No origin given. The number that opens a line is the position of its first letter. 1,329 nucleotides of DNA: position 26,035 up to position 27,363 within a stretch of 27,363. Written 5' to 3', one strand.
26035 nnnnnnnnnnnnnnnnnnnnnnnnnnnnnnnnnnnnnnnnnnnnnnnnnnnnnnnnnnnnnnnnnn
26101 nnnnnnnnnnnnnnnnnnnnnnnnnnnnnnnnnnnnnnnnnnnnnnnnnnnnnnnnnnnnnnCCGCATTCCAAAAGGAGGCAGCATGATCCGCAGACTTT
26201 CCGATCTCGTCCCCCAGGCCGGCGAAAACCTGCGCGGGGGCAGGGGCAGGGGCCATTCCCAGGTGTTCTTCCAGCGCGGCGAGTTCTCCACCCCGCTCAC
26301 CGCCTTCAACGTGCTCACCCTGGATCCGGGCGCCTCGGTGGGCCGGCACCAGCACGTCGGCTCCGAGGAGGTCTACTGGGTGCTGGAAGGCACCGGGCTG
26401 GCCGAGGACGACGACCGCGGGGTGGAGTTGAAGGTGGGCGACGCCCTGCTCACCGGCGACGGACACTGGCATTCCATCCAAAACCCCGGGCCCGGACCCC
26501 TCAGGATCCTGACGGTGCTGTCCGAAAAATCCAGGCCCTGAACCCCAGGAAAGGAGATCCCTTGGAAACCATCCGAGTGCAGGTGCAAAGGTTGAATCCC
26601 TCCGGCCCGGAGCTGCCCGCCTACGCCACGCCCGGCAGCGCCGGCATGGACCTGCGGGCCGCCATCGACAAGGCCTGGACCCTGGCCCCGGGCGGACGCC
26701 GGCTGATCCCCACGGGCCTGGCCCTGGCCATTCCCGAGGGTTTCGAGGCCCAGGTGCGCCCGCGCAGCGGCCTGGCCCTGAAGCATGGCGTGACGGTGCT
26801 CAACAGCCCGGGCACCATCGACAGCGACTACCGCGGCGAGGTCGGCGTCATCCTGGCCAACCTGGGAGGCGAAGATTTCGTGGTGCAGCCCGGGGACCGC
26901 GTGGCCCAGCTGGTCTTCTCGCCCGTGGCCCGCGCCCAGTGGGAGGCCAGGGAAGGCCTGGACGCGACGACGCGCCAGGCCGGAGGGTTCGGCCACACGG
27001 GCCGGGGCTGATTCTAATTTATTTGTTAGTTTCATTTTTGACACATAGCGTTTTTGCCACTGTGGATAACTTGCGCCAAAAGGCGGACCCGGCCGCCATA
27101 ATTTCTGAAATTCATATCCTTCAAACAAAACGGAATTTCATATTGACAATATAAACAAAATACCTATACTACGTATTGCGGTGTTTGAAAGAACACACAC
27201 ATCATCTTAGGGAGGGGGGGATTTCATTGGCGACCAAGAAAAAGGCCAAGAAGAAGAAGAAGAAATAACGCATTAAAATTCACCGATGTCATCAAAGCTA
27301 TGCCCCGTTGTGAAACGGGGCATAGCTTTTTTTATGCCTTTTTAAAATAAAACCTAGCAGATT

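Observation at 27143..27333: Complete stand-alone transcription unit for a 13-aa poly-lysine peptide (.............)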

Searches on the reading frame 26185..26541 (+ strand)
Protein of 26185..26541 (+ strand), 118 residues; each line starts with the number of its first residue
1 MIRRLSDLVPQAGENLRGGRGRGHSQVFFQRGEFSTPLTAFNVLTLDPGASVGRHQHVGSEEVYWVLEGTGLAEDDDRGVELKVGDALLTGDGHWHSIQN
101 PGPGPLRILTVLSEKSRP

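Call 10: search_protein_families(library=pfam, proteins=[window:26185-26541:+], max_evalue=0.001)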
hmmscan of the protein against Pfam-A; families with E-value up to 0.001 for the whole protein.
window:26185-26541:+ (118 aa): 5 families
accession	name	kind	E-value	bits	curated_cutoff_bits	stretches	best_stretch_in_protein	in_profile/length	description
PF07883.17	Cupin_2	-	1.5e-15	57.1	27.2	1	43-111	2-69/70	Cupin domain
PF02311.25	AraC_binding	-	8e-05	22.8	21.1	1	48-111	12-74/135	AraC-like ligand binding domain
PF01050.24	MannoseP_isomer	-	9.1e-05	23.1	23.6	1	42-113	31-102/116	Mannose-6-phosphate isomerase C-terminal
PF12973.13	Cupin_7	-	0.00024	21.3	27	1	43-77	37-70/105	ChrR Cupin-like domain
PF00190.28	Cupin_1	-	0.00055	20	22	1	40-114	35-115/151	Cupin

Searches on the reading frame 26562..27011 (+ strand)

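Call 10: search_protein_families(library=pfam, proteins=[window:26562-27011:+], max_evalue=0.001)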
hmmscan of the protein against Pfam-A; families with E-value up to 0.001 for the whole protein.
window:26562-27011:+ (149 aa): 2 families
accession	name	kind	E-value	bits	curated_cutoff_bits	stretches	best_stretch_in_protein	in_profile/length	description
PF00692.24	dUTPase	-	3.5e-32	111.3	22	1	18-147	5-129/129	dUTPase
PF22769.1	DCD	-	1.1e-09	39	27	1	37-120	69-151/153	dCTP deaminase-like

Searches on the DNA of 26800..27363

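Call 6: search_rna_families(source=window, start=26800, end=27363, threshold=evalue, max_evalue=10)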
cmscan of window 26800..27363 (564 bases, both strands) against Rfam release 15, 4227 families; matches with E-value up to 10: 9.
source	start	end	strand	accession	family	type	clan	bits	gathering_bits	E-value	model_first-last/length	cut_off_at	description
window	27294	27332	+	RF02838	Ref55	Gene; sRNA;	-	27.6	43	0.088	15-53/54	no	Enterococcus sRNA 55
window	27201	27332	+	RF00515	PyrR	Cis-reg;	-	24.4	54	0.4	1-115/115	no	PyrR binding site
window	27292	27332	+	RF01180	snoR110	Gene; snRNA; snoRNA; HACA-box;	-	20.3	44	0.89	28-71/89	no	Small nucleolar RNA snoR110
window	27257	27328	-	RF02892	SR6_antitoxin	Gene; antisense;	-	17.7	55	2.5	1-104/104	no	Bacillus SR6 antitoxin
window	27096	27154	-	RF00979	mir-553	Gene; miRNA;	-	15.3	82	7.9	1-62/62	no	mir-553 microRNA precursor family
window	26833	26963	+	RF02204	WT1-AS_2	Gene; lncRNA;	-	14.7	45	1.9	1-137/137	no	WT1 antisense RNA conserved region 2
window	27216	27344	-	RF00548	U11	Gene; snRNA; splicing;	CL00005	14.2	39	5.4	1-134/134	no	U11 spliceosomal RNA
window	27265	27329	+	RF01822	RsaJ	Gene; sRNA;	-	13.9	100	0.79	1-287/287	no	RNA Staph. aureus A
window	27282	27340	+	RF03401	mir-1323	Gene; miRNA;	-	13.9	98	8.2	1-73/73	no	mir-1323 microRNA precursor family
